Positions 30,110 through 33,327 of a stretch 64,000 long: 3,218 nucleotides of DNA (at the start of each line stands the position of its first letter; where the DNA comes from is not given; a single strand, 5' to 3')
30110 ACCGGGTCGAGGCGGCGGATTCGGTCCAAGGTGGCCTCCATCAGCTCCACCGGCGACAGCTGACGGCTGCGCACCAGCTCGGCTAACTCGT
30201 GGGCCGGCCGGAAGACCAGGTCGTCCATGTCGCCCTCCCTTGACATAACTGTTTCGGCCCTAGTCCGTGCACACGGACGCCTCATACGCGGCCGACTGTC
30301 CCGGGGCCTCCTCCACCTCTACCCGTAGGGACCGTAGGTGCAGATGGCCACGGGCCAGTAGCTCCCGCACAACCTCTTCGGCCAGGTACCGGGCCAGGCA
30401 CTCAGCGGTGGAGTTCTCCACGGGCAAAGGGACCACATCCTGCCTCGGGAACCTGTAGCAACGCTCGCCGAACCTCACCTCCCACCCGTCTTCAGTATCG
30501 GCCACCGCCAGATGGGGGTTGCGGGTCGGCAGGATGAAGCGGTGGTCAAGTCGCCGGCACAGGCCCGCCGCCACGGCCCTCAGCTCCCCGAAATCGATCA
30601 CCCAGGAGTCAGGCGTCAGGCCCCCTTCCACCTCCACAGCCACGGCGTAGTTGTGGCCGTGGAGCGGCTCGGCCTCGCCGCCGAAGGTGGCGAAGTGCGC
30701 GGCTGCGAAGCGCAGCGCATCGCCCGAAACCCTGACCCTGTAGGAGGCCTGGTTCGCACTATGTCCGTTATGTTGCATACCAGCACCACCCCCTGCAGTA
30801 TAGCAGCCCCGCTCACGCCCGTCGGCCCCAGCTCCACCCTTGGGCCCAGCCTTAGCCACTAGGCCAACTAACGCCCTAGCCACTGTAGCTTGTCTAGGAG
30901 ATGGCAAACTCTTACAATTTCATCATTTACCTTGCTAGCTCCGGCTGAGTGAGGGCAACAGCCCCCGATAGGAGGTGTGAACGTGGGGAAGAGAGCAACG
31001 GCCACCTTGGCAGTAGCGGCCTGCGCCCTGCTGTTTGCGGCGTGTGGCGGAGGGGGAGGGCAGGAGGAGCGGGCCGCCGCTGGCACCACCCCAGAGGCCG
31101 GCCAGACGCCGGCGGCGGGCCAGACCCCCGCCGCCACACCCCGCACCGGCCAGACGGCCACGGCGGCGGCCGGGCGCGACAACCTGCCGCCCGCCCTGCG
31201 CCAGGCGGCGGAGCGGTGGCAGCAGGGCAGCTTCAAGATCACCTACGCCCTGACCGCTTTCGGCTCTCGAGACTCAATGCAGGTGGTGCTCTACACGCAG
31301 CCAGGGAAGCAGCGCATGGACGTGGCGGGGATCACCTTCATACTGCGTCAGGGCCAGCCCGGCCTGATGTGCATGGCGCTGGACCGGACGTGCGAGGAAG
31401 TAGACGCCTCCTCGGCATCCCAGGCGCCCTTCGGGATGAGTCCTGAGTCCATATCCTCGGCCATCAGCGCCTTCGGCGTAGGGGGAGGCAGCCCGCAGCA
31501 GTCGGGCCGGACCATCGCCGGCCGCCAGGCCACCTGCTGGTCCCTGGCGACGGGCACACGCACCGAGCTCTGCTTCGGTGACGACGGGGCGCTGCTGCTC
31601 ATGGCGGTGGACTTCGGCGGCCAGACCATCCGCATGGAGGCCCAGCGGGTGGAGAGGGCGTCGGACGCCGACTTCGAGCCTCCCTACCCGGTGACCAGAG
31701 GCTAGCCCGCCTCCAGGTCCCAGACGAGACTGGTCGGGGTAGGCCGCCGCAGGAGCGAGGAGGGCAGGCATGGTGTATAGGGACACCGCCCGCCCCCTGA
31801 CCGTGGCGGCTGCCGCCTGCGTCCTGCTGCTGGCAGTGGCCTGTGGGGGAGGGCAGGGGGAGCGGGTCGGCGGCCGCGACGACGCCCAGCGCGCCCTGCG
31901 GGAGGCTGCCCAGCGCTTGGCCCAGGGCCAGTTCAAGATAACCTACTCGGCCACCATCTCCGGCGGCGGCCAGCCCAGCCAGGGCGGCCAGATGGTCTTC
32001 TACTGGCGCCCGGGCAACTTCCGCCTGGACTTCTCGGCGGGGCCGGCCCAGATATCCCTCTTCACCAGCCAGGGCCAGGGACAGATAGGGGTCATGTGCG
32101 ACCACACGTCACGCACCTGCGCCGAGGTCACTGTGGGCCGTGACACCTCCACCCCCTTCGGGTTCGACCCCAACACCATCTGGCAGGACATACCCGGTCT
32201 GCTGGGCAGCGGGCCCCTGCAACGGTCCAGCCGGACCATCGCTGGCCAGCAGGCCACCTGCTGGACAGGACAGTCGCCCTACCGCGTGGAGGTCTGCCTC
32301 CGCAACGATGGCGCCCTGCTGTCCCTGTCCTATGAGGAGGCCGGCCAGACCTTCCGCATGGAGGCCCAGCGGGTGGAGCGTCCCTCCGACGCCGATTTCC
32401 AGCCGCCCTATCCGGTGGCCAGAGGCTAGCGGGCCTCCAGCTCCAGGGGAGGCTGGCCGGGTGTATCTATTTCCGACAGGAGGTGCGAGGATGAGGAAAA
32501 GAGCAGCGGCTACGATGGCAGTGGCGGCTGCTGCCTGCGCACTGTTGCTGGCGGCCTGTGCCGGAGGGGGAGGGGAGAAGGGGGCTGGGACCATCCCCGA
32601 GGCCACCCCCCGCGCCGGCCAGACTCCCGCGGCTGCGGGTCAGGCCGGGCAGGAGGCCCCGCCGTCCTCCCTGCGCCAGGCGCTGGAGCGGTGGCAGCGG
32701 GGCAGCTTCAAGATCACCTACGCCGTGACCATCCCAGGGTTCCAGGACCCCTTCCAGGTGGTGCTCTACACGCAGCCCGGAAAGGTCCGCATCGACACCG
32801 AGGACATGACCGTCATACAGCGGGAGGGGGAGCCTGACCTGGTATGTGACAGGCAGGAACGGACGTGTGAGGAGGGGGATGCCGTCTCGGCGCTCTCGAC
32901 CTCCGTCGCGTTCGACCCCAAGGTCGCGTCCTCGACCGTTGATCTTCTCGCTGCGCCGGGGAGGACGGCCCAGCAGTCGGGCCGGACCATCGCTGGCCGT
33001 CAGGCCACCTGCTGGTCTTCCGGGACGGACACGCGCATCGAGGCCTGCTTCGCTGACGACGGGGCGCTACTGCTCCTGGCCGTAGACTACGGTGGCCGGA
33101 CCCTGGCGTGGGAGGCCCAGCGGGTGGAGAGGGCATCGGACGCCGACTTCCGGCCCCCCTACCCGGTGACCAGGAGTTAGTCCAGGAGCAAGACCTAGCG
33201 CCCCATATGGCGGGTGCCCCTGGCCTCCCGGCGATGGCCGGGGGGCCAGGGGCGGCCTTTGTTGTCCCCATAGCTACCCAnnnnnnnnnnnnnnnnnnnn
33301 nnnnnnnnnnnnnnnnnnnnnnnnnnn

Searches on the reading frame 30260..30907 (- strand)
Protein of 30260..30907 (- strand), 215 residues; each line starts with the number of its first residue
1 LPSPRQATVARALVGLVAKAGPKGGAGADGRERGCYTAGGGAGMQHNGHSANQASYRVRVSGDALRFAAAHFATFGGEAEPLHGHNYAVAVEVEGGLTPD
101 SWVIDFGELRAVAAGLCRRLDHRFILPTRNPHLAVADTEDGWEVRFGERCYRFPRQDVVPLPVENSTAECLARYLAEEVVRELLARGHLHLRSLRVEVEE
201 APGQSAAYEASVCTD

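Call 6: search_protein_families(library=pfam, proteins=[window:30260-30907:-], max_evalue=1)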
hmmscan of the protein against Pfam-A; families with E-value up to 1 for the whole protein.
window:30260-30907:- (215 aa): 1 family
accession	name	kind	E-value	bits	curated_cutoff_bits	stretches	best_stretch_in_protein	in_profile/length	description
PF01242.24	PTPS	-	2.3e-20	73.2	22.4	1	66-209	7-119/121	6-pyruvoyl tetrahydropterin synthase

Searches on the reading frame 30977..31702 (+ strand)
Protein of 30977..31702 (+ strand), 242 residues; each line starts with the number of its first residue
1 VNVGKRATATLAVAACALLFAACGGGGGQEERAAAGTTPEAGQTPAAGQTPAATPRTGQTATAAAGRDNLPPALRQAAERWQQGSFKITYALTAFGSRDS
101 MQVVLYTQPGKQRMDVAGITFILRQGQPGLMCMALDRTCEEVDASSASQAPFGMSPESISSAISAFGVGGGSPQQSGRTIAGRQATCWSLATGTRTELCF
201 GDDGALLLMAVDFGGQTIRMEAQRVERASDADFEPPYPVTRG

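Call 6: search_protein_families(library=pfam, proteins=[window:30977-31702:+], max_evalue=1)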
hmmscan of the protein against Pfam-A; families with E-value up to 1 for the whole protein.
window:30977-31702:+ (242 aa): 0 families

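Call 7: search_protein_families(library=ncbifam, proteins=[window:30977-31702:+], max_evalue=1)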
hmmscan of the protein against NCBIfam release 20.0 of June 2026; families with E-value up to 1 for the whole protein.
window:30977-31702:+ (242 aa): 3 families
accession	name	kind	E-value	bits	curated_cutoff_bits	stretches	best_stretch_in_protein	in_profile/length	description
NF053527.1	lipo_Cory_WKLS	subfamily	0.028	14.3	105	1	9-53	2-50/166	WKL family lipoprotein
NF058595.1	invert_tail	domain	0.046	14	37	1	8-39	57-88/113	lipo-invert putative C-terminal anchoring domain-containing protein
NF045774.1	cytochro_C551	exception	0.11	12.5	118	1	10-38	6-34/110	cytochrome c551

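Call 8: search_solved_structures(query=A1, max_evalue=10)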
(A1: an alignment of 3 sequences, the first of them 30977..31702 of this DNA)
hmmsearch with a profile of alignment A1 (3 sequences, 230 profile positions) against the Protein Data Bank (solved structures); distinct sequences matched with E-value up to 10: 1.
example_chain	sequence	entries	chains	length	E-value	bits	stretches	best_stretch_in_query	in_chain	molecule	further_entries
8eky_M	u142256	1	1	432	1.1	12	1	12-65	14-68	Thioredoxin domain-containing protein 5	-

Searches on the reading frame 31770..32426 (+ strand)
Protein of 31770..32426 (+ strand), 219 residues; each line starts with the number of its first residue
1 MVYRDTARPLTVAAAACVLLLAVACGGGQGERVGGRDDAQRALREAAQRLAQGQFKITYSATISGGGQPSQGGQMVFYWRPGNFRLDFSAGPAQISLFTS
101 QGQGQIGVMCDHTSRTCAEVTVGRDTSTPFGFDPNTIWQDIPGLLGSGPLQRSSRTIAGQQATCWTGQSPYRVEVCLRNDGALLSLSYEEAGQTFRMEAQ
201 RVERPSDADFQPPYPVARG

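Call 6: search_protein_families(library=pfam, proteins=[window:31770-32426:+], max_evalue=1)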
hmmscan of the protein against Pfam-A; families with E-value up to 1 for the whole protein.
window:31770-32426:+ (219 aa): 2 families
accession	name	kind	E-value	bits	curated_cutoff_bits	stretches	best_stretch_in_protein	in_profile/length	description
PF11010.13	DUF2848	-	0.2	11.7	23.4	1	89-122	53-86/194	Protein of unknown function (DUF2848)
PF10099.14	RskA_C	-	0.46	11.2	29.4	1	13-89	3-44/135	Anti-sigma-K factor rskA, C-terminal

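Call 7: search_protein_families(library=ncbifam, proteins=[window:31770-32426:+], max_evalue=1)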
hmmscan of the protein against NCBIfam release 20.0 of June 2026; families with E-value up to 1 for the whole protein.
window:31770-32426:+ (219 aa): 2 families
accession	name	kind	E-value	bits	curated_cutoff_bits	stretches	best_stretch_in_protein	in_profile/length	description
NF053532.1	lipo_SCO4651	subfamily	0.0012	18.5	65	1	12-83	6-87/277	SCO4651 family lipoprotein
NF058595.1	invert_tail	domain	0.45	10.9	37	1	7-32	54-79/113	lipo-invert putative C-terminal anchoring domain-containing protein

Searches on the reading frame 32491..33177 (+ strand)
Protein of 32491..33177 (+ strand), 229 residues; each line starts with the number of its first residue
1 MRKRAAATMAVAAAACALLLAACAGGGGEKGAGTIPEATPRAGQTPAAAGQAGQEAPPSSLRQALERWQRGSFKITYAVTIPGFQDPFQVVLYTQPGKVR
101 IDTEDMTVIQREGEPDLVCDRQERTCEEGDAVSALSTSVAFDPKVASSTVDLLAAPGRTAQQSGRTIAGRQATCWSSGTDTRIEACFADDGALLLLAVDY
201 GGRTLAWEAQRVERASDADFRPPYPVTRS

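Call 6: search_protein_families(library=pfam, proteins=[window:32491-33177:+], max_evalue=1)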
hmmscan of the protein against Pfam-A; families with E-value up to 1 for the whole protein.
window:32491-33177:+ (229 aa): 1 family
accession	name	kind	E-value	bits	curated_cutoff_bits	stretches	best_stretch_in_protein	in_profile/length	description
PF05666.17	YcgJ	-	0.026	15.6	25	1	115-179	6-73/87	YcgJ protein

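Call 7: search_protein_families(library=ncbifam, proteins=[window:32491-33177:+], max_evalue=1)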
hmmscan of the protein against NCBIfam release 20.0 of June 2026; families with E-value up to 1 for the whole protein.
window:32491-33177:+ (229 aa): 3 families
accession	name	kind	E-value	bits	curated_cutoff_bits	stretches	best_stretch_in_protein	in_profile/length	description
NF058595.1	invert_tail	domain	0.0062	16.9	37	1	2-41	51-88/113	lipo-invert putative C-terminal anchoring domain-containing protein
NF053527.1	lipo_Cory_WKLS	subfamily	0.2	11.5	105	1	9-65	2-57/166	WKL family lipoprotein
NF053532.1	lipo_SCO4651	subfamily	0.21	11.2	65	1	7-49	3-44/277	SCO4651 family lipoprotein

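Call 9: find_homologous_proteins(query=window:32491-33177:+, max_evalue=0.001)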
Query window:32491-33177:+ (229 aa): 3 proteins with E <= 0.001 among 8000 candidates.
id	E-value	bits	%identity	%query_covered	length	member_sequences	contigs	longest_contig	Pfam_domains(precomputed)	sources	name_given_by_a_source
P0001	4.3e-144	496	100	100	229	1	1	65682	-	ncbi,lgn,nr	ncbi:MAG TPA: hypothetical protein VNL95_05625 [Dehalococcoidia bacterium]|nr:hypothetical protein [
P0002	2.2e-8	52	30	73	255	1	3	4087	-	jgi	-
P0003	1.3e-4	40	29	74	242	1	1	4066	-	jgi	jgi:hypothetical protein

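Call 21: find_encoding_contigs(protein=P0002, flank=5000, max_places=3)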
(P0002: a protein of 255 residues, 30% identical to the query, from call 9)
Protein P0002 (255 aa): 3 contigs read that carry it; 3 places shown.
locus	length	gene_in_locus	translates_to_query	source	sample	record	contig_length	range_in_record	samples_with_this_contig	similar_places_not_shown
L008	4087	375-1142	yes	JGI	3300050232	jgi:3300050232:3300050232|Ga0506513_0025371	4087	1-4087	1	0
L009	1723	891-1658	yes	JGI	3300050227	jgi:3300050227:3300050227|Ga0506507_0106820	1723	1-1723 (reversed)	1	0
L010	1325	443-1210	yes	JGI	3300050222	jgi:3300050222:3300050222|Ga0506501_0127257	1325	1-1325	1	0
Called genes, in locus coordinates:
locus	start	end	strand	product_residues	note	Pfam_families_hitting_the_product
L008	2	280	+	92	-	?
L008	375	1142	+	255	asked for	-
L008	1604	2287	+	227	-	-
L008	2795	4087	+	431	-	?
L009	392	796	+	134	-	PF19802:DUF6285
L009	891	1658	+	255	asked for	-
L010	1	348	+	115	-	?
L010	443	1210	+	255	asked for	-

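Call 22: predict_structure(alignment_id=A4)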
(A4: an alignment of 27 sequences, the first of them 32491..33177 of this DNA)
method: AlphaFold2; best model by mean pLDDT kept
length: 229 residues; sequences in the alignment: 27
mean_pLDDT: 81.0   pTM: 0.71
mean pLDDT of the five models: 81.0, 80.2, 79.5, 79.4, 78.8
residues with pLDDT >= 90: 132; 70-90: 32; 50-70: 31; < 50: 34
segments of 3 or more residues with pLDDT < 50: 1-3, 9-22, 24-30, 48-54
pLDDT, mean of each block of 10 residues (from residue 1): 48 47 46 56 51 62 93 97 94 96 95 95 94 68 75 79 97 92 96 96 96 98 92
secondary structure, 60 per line:
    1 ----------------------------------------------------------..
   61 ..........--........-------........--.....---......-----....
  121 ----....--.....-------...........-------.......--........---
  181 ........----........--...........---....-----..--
elements in order: H59-70 E73-80 E88-95 E98-102 E106-111 E117-120 E125-128 H131-135 H143-153 E161-167 E170-177 E181-188 E193-200 E203-213 H217-220

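Call 29: fold_search(model_id=the predicted structure, library=pdb)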
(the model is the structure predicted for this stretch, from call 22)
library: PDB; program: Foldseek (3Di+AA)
matches with E <= 10: 1303; with E <= 0.001: 70
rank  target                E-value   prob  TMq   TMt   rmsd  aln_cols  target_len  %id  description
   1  4mxt                  4.0e-08  1.00  0.49  0.58   5.1       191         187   14  Crystal structure of an Outer-membrane lipoprotein carrier protein (BACUNI_04723) from Bacteroides uniformis ATCC 8492 a (released 2013-10-16)
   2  8cgm_A                1.4e-07  1.00  0.40  0.46   7.4       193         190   14  Structure of the lipoprotein transporter LolA from Porphyromonas gingivalis (released 2023-06-21)
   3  1ua8                  5.1e-07  1.00  0.39  0.47   7.2       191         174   12  Crystal structure of the lipoprotein localization factor, LolA (released 2003-07-15)
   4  9azz_A                7.4e-07  1.00  0.40  0.50   6.6       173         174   14  Crystal structure of outer membrane lipoprotein carrier protein (LolA) from Ehrlichia ruminantium (released 2024-03-20)
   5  9azz_C                1.4e-06  1.00  0.38  0.48   7.5       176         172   11  Crystal structure of outer membrane lipoprotein carrier protein (LolA) from Ehrlichia ruminantium (released 2024-03-20)
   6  2w7q_B                1.5e-06  1.00  0.38  0.44   7.3       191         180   12  Structure of Pseudomonas aeruginosa LolA (released 2009-12-29)
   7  3m4w_D                2.1e-06  1.00  0.54  0.47   4.6       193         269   12  Structural basis for the negative regulation of bacterial stress response by RseB (released 2010-05-05)
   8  7z6w                  2.1e-06  1.00  0.45  0.52   5.4       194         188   13  Complex of E. coli LolA and lipoprotein (released 2022-09-07)
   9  6in8                  4.9e-06  1.00  0.47  0.40   5.5       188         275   15  Crystal structure of MucB (released 2019-07-24)
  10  9azz_B                4.9e-06  1.00  0.39  0.49   7.4       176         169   11  Crystal structure of outer membrane lipoprotein carrier protein (LolA) from Ehrlichia ruminantium (released 2024-03-20)
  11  4ki3_D                6.0e-06  1.00  0.40  0.49   6.9       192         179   12  1.70 Angstrom resolution crystal structure of outer-membrane lipoprotein carrier protein (lolA) from Yersinia pestis C (released 2013-05-15)
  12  3m4w_C                6.4e-06  1.00  0.48  0.41   5.8       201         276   11  Structural basis for the negative regulation of bacterial stress response by RseB (released 2010-05-05)
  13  8chx_B                7.1e-06  1.00  0.41  0.49   6.5       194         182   13  Structure and function of LolA from Vibrio cholerae (released 2023-06-21)
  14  2zpc                  7.5e-06  1.00  0.40  0.47   7.3       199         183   12  Crystal structure of the R43L mutant of LolA in the closed form (released 2008-08-05)
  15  2p4b_A                8.3e-06  1.00  0.49  0.41   6.5       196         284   11  Crystal structure of E.coli RseB (released 2007-05-22)
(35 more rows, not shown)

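Call 35: search_protein_families(library=pfam, alignment_id=A4, max_evalue=1)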
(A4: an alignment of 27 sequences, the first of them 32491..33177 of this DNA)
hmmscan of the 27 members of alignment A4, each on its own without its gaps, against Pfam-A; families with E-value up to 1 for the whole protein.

A. member 1, window:32491-33177:+ (229 aa): 1 family
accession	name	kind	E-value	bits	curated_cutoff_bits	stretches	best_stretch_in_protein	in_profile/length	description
PF05666.17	YcgJ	-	0.026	15.6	25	1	115-179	6-73/87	YcgJ protein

B. families by the number of members that match (of 27 scanned): 18 families
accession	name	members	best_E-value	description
PF21827.1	New_glue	7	0.00044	New glue protein family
PF16339.10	DUF4969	2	0.02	Domain of unknown function (DUF4969)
PF23276.1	TPR_24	2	0.12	Fungal tetratrico peptide repeats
PF01456.22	Mucin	1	0.005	Mucin-like glycoprotein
PF13914.11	Phostensin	1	0.014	Phostensin PP1-binding and SH3-binding region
PF05132.19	RNA_pol_Rpc4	1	0.017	RNA polymerase III RPC4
PF04546.19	Sigma70_ner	1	0.023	Sigma-70, non-essential region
PF05666.17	YcgJ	1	0.026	YcgJ protein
PF23993.1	DUF7311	1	0.053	Domain of unknown function (DUF7311)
PF14851.11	FAM176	1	0.053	FAM176 family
PF23032.1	GBD_ELAPOR1-like_3rd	1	0.12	ELAPOR1-like, galactose-binding domain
PF16344.10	FecR_C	1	0.17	FecR, C-terminal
PF24565.1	Ned1_M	1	0.17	Nuclear elongation and deformation protein 1-like, middle domain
PF22251.1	PFF1_TM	1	0.19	Vacuolar membrane protease, transmembrane domain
PF11010.13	DUF2848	1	0.2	Protein of unknown function (DUF2848)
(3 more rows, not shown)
